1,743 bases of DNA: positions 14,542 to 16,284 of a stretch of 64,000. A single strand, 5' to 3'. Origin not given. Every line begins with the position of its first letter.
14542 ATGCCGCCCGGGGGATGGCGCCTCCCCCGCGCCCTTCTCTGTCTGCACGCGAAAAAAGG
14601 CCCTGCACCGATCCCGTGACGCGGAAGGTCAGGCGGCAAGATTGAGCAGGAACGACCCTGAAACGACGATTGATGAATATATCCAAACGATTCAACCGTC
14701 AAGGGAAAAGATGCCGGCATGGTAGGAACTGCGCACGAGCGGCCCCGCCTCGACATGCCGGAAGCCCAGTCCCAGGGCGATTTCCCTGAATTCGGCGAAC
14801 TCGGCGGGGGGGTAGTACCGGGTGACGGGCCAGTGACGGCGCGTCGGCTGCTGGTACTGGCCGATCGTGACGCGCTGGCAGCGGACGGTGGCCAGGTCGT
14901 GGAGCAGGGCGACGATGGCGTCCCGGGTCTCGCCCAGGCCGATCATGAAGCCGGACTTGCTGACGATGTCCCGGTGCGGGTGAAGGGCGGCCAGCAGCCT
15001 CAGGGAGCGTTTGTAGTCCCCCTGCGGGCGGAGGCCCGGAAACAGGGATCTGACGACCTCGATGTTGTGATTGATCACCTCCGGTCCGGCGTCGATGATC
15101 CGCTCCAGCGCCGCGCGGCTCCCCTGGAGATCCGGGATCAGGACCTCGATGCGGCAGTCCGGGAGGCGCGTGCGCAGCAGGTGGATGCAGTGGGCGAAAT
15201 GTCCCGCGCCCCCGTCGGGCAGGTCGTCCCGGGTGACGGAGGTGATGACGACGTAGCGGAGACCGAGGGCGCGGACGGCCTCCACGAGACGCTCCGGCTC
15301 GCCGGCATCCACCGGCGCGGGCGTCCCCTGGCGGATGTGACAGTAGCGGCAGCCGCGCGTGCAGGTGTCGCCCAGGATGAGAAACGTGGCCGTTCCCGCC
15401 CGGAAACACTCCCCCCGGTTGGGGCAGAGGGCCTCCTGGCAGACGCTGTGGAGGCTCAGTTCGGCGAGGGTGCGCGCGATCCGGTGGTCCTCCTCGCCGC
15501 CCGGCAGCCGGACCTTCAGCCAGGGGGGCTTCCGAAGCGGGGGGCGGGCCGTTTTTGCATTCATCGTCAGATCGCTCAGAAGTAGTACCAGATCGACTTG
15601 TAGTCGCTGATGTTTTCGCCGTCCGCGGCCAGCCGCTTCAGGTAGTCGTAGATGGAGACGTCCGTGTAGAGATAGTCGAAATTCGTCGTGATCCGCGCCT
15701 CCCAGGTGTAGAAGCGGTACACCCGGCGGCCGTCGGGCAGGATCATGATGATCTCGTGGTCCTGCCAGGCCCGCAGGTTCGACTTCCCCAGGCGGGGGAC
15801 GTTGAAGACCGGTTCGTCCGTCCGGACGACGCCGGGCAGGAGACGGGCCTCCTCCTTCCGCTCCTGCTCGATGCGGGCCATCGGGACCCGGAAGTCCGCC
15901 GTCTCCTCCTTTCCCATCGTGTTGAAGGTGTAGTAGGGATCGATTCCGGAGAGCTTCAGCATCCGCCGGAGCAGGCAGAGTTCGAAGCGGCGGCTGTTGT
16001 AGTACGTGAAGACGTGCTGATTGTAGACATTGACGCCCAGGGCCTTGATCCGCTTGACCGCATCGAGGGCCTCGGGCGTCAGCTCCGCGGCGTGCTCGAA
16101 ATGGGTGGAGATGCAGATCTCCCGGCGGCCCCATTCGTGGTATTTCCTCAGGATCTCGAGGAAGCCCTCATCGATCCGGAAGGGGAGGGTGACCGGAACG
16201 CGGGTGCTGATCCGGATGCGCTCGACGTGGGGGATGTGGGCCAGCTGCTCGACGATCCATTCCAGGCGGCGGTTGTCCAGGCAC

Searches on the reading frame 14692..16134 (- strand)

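Call 4: search_protein_families(library=pfam, proteins=[window:14692-16134:-], max_evalue=0.01)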
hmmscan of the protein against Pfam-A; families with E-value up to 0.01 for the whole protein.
window:14692-16134:- (480 aa): 2 families
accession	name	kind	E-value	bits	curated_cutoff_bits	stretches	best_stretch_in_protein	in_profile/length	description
PF04055.27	Radical_SAM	-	1.6e-17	64.6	29.5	1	253-414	2-166/166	Radical SAM superfamily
PF16881.10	LIAS_N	-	1.5e-07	32.3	27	1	199-237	58-96/96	N-terminal domain of lipoyl synthase of Radical_SAM family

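Call 5: search_protein_families(library=ncbifam, proteins=[window:14692-16134:-], max_evalue=0.01)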
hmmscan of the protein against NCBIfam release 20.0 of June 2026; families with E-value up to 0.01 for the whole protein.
window:14692-16134:- (480 aa): 6 families
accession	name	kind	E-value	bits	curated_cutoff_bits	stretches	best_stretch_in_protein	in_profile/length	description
NF009544.0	PRK12928.1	subfamily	5.1e-111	370.7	210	1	194-474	12-294/300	lipoyl synthase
NF004019.1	PRK05481.1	subfamily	7.2e-111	370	203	1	202-474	1-274/286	lipoyl synthase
NF053790.1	LplA_LipA_fuse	exception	1.1e-110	371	800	1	197-473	328-603/606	bifunctional lipoate--protein ligase/lipoyl synthase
TIGR00510.1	lipA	equivalog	5.1e-105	351.1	310.25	1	194-476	9-294/302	lipoyl synthase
TIGR00433.2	bioB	equivalog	6.7e-07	28.8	225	1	339-428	134-222/307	biotin synthase BioB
TIGR04043.1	rSAM_MSMEG_0568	hypoth_equivalog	0.0035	16.4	303.7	1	259-414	122-285/354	MSMEG_0568 family radical SAM protein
